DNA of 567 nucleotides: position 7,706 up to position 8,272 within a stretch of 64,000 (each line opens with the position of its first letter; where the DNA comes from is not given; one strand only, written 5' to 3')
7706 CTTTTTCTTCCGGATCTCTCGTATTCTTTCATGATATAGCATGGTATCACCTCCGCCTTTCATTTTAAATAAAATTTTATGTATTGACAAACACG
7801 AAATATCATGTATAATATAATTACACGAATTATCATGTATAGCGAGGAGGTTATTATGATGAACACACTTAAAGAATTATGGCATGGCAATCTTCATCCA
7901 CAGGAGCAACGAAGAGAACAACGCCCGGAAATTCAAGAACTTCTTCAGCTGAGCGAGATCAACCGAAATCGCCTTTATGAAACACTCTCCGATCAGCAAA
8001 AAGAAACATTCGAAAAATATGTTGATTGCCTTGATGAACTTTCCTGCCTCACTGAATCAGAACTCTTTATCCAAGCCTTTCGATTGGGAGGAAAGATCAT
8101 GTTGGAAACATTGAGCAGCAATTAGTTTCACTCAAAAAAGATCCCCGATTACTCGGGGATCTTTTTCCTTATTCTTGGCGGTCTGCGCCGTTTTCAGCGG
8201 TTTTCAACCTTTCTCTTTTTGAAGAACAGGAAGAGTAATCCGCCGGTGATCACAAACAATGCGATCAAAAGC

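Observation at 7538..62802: Five paralogous mini XRE-HTH / tiny-partner divergent cassettes scattered among housekeeping operons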

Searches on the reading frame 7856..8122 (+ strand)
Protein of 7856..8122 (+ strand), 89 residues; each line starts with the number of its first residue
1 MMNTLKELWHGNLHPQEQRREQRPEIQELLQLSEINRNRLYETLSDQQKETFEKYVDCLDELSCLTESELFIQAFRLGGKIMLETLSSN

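Call 5: search_protein_families(library=pfam, max_evalue=1, proteins=[window:7856-8122:+])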
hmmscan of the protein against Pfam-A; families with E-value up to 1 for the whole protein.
seq(89 aa): 2 families
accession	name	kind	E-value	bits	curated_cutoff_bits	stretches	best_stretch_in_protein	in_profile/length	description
PF20648.2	DUF6809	-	7.1e-23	81.7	27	1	1-85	1-85/85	Family of unknown function (DUF6809)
PF13331.11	DUF4093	-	0.02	15.9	25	1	4-54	32-84/86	Domain of unknown function (DUF4093)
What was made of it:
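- On DUF6809 (PF20648): Partner 1 (7856-8125) scores 81.7 bits over positions 1-85 of 85 (call 5).
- Checked: 7856-8125 is Pfam DUF6809 (E 7e-23; call 5).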

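Call 19: find_homologous_proteins(query=window:7856-8122:+)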
Query seq(89 aa) (89 aa): 2 proteins with E <= 0.001 among 2 candidates.
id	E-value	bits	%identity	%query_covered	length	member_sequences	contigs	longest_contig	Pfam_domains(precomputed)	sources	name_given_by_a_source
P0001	3.9e-51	188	100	100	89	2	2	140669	PF20648.3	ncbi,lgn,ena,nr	ncbi:MAG: hypothetical protein IJ407_03895 [Clostridia bacterium]|nr:hypothetical protein [Clostridi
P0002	8.3e-21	92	51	97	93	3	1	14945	PF20648.3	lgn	-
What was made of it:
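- Tried and rejected: The single-sequence homologue search with DUF6809 found only 2 proteins (call 19).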

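Call 32: find_homologous_proteins(query=A2, max_evalue=0.001)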
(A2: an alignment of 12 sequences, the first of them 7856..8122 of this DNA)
Query A2 (12 sequences) (89 aa, profile of the alignment): 183 proteins with E <= 0.001 among 633 candidates; the best 120 are listed.
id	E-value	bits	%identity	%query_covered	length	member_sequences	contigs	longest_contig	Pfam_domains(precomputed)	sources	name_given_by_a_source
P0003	1.7e-25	107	-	-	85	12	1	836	PF20648.3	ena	-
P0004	4.3e-25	106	35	40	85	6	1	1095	PF20648.3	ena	-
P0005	4.9e-24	102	-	-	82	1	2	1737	PF20648.3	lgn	-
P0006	5.0e-24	102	-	-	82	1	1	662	PF20648.3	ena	-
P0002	6.2e-24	102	51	97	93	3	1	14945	PF20648.3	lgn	-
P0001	7.8e-24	102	100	100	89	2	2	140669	PF20648.3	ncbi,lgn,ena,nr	ncbi:MAG: hypothetical protein IJ407_03895 [Clostridia bacterium]|nr:hypothetical protein [Clostridi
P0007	1.2e-23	101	35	40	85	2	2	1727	PF20648.3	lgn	-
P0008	1.2e-23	101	56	20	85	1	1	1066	PF20648.3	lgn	-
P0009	1.3e-23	101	24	98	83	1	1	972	PF20648.3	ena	-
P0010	1.6e-23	101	-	-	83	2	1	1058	PF20648.3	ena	-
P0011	1.8e-23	100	-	-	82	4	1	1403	PF20648.3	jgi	-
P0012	2.5e-23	100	56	20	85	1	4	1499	PF20648.3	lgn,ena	-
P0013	2.8e-23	100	-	-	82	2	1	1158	PF20648.3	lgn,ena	-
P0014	4.0e-23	99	-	-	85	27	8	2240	PF20648.3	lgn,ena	-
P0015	4.1e-23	99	22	98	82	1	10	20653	PF20648.3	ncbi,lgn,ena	-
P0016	5.2e-23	99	-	-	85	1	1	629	PF20648.3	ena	-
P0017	7.4e-23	98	-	-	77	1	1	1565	PF20648.3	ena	-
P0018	8.2e-23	98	50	16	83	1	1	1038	PF20648.3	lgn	-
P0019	1.1e-22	98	-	-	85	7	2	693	PF20648.3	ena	-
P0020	1.3e-22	98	-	-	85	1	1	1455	PF20648.3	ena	-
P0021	1.4e-22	98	-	-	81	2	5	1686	PF20648.3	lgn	-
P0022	1.8e-22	97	-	-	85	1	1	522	PF20648.3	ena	-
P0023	1.9e-22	97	-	-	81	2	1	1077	PF20648.3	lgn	-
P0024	2.1e-22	97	-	-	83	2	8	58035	PF20648.3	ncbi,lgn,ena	-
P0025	3.2e-22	96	50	20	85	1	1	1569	PF20648.3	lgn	-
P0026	4.6e-22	96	43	25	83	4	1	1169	PF20648.3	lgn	-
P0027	5.5e-22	96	-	-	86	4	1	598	PF20648.3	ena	-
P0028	6.2e-22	95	-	-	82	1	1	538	PF20648.3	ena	-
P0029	6.5e-22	95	-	-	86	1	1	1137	PF20648.3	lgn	-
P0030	7.3e-22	95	-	-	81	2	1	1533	PF20648.3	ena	-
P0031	1.0e-21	95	44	20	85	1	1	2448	PF20648.3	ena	-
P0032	1.0e-21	95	-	-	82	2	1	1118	PF20648.3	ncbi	-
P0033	1.1e-21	95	23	33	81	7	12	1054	PF20648.3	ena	-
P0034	1.2e-21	95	-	-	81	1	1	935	PF20648.3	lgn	-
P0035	1.3e-21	95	24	99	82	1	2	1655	PF20648.3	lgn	-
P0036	1.4e-21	94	54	15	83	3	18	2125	PF20648.3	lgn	-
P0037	1.5e-21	94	26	39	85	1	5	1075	PF20648.3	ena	-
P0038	1.6e-21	94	50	16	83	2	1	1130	PF20648.3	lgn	-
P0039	1.7e-21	94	-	-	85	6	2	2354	PF20648.3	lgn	-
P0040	1.7e-21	94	-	-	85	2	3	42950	PF20648.3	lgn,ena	-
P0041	1.8e-21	94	50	16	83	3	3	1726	PF20648.3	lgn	-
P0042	1.9e-21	94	-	-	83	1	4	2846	PF20648.3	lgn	-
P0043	2.0e-21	94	21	97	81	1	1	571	PF20648.3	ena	-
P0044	2.2e-21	94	21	97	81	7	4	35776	PF20648.3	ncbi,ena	-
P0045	2.7e-21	93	-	-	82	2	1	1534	PF20648.3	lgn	-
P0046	2.9e-21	93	-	-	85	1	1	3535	PF20648.3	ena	-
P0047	3.3e-21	93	26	99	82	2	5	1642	PF20648.3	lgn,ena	-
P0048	3.6e-21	93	-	-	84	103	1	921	PF20648.3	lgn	-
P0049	3.8e-21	93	-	-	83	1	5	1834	PF20648.3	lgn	-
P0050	3.8e-21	93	22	98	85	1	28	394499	PF20648.3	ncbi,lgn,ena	-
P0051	4.1e-21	93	25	40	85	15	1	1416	PF20648.3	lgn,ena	-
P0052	4.4e-21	93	44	18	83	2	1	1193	PF20648.3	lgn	-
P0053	4.8e-21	93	60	17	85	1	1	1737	PF20648.3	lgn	-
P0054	5.5e-21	92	-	-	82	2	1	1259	PF20648.3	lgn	-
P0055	5.9e-21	92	22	98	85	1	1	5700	PF20648.3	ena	-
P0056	6.9e-21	92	-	-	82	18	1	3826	PF20648.3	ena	-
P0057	7.1e-21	92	-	-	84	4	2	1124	PF20648.3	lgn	-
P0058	8.2e-21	92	39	26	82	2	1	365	PF20648.3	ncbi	-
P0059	9.5e-21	92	25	98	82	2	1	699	PF20648.3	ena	-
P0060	9.7e-21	92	25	98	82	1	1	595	PF20648.3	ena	-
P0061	1.1e-20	92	34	45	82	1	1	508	PF20648.3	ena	-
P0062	1.1e-20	92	-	-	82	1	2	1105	PF20648.3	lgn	-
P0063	1.1e-20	91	44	18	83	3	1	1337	PF20648.3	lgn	-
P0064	1.2e-20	91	25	99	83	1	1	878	PF20648.3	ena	-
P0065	1.3e-20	91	-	-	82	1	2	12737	PF20648.3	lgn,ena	-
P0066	1.5e-20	91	-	-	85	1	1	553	PF20648.3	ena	-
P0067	1.5e-20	91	-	-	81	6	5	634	PF20648.3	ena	-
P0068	1.6e-20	91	-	-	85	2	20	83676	PF20648.3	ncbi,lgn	-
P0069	1.6e-20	91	50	16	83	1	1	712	PF20648.3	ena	-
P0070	1.7e-20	91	-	-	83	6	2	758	PF20648.3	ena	-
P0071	1.9e-20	91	25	98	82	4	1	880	PF20648.3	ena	-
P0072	1.9e-20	91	28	99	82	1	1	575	PF20648.3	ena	-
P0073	1.9e-20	91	25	99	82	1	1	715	PF20648.3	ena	-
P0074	2.0e-20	91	-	-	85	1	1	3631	PF20648.3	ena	-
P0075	2.0e-20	91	25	98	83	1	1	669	PF20648.3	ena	-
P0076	2.1e-20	91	53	21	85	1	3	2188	PF20648.3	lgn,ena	-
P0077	2.3e-20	90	26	97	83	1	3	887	PF20648.3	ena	-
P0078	2.3e-20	90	25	98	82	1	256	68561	PF20648.3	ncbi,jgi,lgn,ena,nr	ncbi:MAG: hypothetical protein HFF46_05510 [Lawsonibacter sp.]|jgi:hypothetical protein|nr:hypotheti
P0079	2.4e-20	90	26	99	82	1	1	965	PF20648.3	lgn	-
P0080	2.4e-20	90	-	-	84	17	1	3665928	PF20648.3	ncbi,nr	ncbi:hypothetical protein N510_002285 [Firmicutes bacterium ASF500]|nr:hypothetical protein N510_002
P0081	2.5e-20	90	26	55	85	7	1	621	PF20648.3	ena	-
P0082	2.7e-20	90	25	99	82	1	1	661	PF20648.3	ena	-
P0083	2.9e-20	90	-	-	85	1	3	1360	PF20648.3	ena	-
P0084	3.0e-20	90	23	33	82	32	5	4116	PF20648.3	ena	-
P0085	3.3e-20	90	25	98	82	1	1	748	PF20648.3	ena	-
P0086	3.4e-20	90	31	56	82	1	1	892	PF20648.3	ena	-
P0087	3.8e-20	90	25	98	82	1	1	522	PF20648.3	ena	-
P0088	4.4e-20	90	25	98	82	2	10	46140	PF20648.3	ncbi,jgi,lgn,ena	jgi:hypothetical protein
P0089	4.7e-20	89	25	98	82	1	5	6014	PF20648.3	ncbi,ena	-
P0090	5.0e-20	89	25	98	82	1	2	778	PF20648.3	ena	-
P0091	5.1e-20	89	25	98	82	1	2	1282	PF20648.3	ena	-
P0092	5.3e-20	89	-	-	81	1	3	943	PF20648.3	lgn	-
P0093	5.6e-20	89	-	-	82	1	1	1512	PF20648.3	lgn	-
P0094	6.0e-20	89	-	-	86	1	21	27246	PF20648.3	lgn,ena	-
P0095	7.4e-20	89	25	98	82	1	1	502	PF20648.3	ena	-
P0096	1.0e-19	88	25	98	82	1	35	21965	PF20648.3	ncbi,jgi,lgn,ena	-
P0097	1.1e-19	88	-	-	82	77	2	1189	PF20648.3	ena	-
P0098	1.1e-19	88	29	54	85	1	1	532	PF20648.3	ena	-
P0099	1.1e-19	88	34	42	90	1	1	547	PF20648.3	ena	-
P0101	1.4e-19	88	57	16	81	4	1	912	PF20648.3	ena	-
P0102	1.8e-19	88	-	-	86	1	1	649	PF20648.3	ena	-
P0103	1.9e-19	88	34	45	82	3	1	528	PF20648.3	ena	-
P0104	1.9e-19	88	57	16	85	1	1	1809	PF20648.3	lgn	-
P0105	2.0e-19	87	-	-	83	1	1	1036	PF20648.3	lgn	-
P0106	2.0e-19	87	25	98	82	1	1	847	PF20648.3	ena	-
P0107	2.3e-19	87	-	-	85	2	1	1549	PF20648.3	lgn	-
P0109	2.4e-19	87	31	56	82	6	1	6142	PF20648.3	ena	-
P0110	2.6e-19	87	25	98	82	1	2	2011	PF20648.3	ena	-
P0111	2.7e-19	87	-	-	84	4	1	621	PF20648.3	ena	-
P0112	2.8e-19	87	36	55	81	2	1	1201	PF20648.3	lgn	-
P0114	2.9e-19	87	-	-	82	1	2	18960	PF20648.3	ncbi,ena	-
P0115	3.2e-19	87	34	45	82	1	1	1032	PF20648.3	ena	-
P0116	3.2e-19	87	25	98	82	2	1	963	PF20648.3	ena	-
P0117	4.2e-19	86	-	-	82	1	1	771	PF20648.3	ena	-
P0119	5.6e-19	86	-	-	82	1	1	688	PF20648.3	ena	-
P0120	5.7e-19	86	-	-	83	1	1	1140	PF20648.3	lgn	-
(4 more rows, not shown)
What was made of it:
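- DUF6809 is conserved: 183 clusters at E<=1e-3, all annotated hypothetical (call 32). 183 homologous clusters exist (call 32).
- Tried and rejected: An alignment query was needed (call 32).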

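Call 33: find_encoding_contigs(protein=P0080, flank=6000, max_places=3)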
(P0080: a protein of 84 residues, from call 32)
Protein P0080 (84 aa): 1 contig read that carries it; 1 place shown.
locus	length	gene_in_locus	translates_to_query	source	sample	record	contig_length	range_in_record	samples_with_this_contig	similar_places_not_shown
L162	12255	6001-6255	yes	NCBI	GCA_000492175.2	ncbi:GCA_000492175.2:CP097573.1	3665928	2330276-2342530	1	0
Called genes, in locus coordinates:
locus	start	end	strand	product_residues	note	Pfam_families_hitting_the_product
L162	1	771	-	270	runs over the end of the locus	PF00142:Fer4_NifH (weak), PF02374:ArsA_ATPase, PF09140:MipZ (weak), PF10609:ParA, PF13614:AAA_31, PF01656:CbiA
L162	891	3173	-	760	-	PF03717:PBP_dimer, PF00905:Transpeptidase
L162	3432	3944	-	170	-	-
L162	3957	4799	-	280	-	PF04085:MreC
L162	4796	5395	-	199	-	PF02545:Maf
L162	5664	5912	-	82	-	PF13560:HTH_31 (weak), PF12844:HTH_19 (weak), PF01381:HTH_3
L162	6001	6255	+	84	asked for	PF20648:DUF6809 (weak)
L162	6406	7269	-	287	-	PF08719:NADAR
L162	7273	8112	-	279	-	PF22886:DUF7021, PF10020:DUF2262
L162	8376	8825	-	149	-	PF00692:dUTPase, PF22769:DCD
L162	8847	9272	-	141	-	-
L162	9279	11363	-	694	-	PF01136:Peptidase_U32, PF12392:DUF3656, PF01136:Peptidase_U32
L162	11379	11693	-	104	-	PF05164:ZapA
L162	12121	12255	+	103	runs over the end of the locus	PF00338:Ribosomal_S10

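Call 34: find_encoding_contigs(protein=P0050, flank=6000, max_places=4)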
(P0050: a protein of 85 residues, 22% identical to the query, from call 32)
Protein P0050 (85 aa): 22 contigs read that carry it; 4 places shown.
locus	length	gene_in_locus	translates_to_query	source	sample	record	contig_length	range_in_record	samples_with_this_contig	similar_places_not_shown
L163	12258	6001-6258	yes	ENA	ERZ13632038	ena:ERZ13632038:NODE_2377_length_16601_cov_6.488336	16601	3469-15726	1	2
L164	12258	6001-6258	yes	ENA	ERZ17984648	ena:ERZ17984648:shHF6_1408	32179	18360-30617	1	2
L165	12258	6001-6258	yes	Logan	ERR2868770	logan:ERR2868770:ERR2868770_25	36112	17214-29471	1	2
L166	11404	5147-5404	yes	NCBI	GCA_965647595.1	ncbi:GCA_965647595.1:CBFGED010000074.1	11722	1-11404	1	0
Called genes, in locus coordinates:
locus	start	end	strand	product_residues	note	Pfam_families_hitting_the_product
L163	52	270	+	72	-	PF13443:HTH_26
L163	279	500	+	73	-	PF12844:HTH_19, PF13560:HTH_31 (weak), PF01381:HTH_3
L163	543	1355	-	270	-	PF00142:Fer4_NifH (weak), PF02374:ArsA_ATPase (weak), PF09140:MipZ (weak), PF10609:ParA, PF13614:AAA_31, PF01656:CbiA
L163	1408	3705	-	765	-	PF03717:PBP_dimer, PF00905:Transpeptidase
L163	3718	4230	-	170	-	-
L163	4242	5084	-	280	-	PF04085:MreC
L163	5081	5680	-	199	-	PF02545:Maf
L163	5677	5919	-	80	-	PF12844:HTH_19, PF13560:HTH_31 (weak), PF01381:HTH_3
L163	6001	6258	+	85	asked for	PF20648:DUF6809 (weak)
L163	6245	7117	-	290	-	PF08719:NADAR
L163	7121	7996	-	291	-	PF22886:DUF7021, PF10020:DUF2262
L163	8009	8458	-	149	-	PF00692:dUTPase, PF22769:DCD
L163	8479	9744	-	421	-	PF05893:LuxC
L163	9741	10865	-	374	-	PF04443:LuxE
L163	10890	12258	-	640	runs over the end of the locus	PF02518:HATPase_c (weak), PF13589:HATPase_c_3, PF01119:DNA_mis_repair, PF08676:MutL_C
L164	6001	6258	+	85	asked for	PF20648:DUF6809 (weak)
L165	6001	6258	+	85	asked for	PF20648:DUF6809 (weak)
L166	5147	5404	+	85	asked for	PF20648:DUF6809 (weak)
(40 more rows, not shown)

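Call 35: find_encoding_contigs(protein=P0078, flank=6000, max_places=5)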
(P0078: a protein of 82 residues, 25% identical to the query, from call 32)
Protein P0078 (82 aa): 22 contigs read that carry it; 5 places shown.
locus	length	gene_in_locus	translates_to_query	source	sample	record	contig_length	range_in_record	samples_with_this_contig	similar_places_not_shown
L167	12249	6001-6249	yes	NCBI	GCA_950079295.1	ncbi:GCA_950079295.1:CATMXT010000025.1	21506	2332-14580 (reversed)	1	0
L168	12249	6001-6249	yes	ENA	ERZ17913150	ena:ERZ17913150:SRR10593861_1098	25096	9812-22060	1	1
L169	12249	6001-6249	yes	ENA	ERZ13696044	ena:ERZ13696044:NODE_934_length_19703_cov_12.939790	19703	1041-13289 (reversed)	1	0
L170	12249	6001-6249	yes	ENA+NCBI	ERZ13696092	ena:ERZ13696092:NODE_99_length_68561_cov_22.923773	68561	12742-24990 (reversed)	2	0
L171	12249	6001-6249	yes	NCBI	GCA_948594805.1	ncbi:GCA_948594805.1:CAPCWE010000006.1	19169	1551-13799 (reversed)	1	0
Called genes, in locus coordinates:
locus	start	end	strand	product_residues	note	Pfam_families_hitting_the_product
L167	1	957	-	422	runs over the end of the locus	PF26018:BSH_RND_rel (weak)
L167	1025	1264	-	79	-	PF17209:Hfq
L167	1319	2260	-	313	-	PF01745:IPT, PF01715:IPPT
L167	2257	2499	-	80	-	PF08667:BetR (weak), PF12844:HTH_19, PF13560:HTH_31, PF01381:HTH_3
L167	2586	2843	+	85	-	PF20648:DUF6809 (weak)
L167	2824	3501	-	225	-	-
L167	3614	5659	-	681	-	PF02518:HATPase_c (weak), PF13589:HATPase_c_3, PF01119:DNA_mis_repair, PF08676:MutL_C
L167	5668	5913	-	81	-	PF13560:HTH_31, PF04545:Sigma70_r4 (faint), PF12844:HTH_19, PF01381:HTH_3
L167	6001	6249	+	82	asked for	PF20648:DUF6809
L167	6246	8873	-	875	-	PF01624:MutS_I, PF05188:MutS_II, PF05192:MutS_III, PF05190:MutS_IV, PF00488:MutS_V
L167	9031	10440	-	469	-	PF00919:UPF0004, PF04055:Radical_SAM, PF01938:TRAM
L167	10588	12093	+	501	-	PF03323:GerA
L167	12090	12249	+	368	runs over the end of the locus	PF25198:Spore_GerAC_N, PF05504:Spore_GerAC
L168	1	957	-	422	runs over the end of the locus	PF26018:BSH_RND_rel (weak)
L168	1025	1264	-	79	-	PF17209:Hfq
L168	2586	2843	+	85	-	PF20648:DUF6809 (weak)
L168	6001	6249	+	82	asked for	PF20648:DUF6809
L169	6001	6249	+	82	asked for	PF20648:DUF6809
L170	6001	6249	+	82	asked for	PF20648:DUF6809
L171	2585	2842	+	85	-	PF20648:DUF6809 (weak)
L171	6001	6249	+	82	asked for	PF20648:DUF6809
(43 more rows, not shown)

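Call 46: predict_structure(alignment_id=A4)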
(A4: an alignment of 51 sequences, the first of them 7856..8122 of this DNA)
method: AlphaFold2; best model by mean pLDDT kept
length: 89 residues; sequences in the alignment: 51
mean_pLDDT: 78.8   pTM: 0.48
mean pLDDT of the five models: 78.8, 71.5, 69.0, 65.0, 63.7
residues with pLDDT >= 90: 18; 70-90: 48; 50-70: 21; < 50: 2
segments of 3 or more residues with pLDDT < 50: none
pLDDT, mean of each block of 10 residues (from residue 1): 62 57 77 91 94 88 80 81 79
secondary structure, 60 per line:
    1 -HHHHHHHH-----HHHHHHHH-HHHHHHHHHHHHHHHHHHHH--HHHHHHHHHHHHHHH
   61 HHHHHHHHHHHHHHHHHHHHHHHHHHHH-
elements in order: H2-9 H15-22 H24-43 H46-88

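Call 50: fold_search(model_id=the predicted structure, library=pdb)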
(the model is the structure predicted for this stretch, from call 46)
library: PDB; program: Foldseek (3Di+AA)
matches with E <= 10: 5; with E <= 0.001: 0
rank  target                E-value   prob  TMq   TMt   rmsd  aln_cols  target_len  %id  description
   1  5x62_A                7.3e+00  0.06  0.20  0.06   3.1        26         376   31  Crystal structure of a carnosine N-methyltransferase bound by AdoHcy (released 2017-07-26)
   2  5yf0_A                7.9e+00  0.03  0.23  0.08   3.6        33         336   21  Crystal structure of CARNMT1 bound to SAM (released 2018-08-01)
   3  2z2s_E                8.6e+00  0.05  0.24  0.15   5.8        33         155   18  Crystal Structure of Rhodobacter sphaeroides SigE in complex with the anti-sigma ChrR (released 2008-02-05)
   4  5hmm_A                9.4e+00  0.08  0.25  0.09   2.1        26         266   23  Crystal Structure of T5 D15 Protein Co-crystallized with Metal Ions (released 2016-06-01)
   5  9t4r_B                9.4e+00  0.06  0.25  0.11   4.8        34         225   20  Staphylococcus aureus 70S initiation complex with a natural mRNA (released 2026-02-25)

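Call 55: find_related_loci(query=A4, collection=viral_contigs, flank=6000)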
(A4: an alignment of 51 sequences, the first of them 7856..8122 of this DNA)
Query A4 (89 aa) in viral_contigs; peptide patterns used: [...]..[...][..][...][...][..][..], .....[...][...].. (x = any residue, [..] = any of these).
73 stretches matched a pattern; 1 encode a relative of the query (tblastn E <= 1e-3); 1 distinct loci.
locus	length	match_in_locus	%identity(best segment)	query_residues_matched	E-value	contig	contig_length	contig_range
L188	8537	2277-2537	30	3-89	8e-10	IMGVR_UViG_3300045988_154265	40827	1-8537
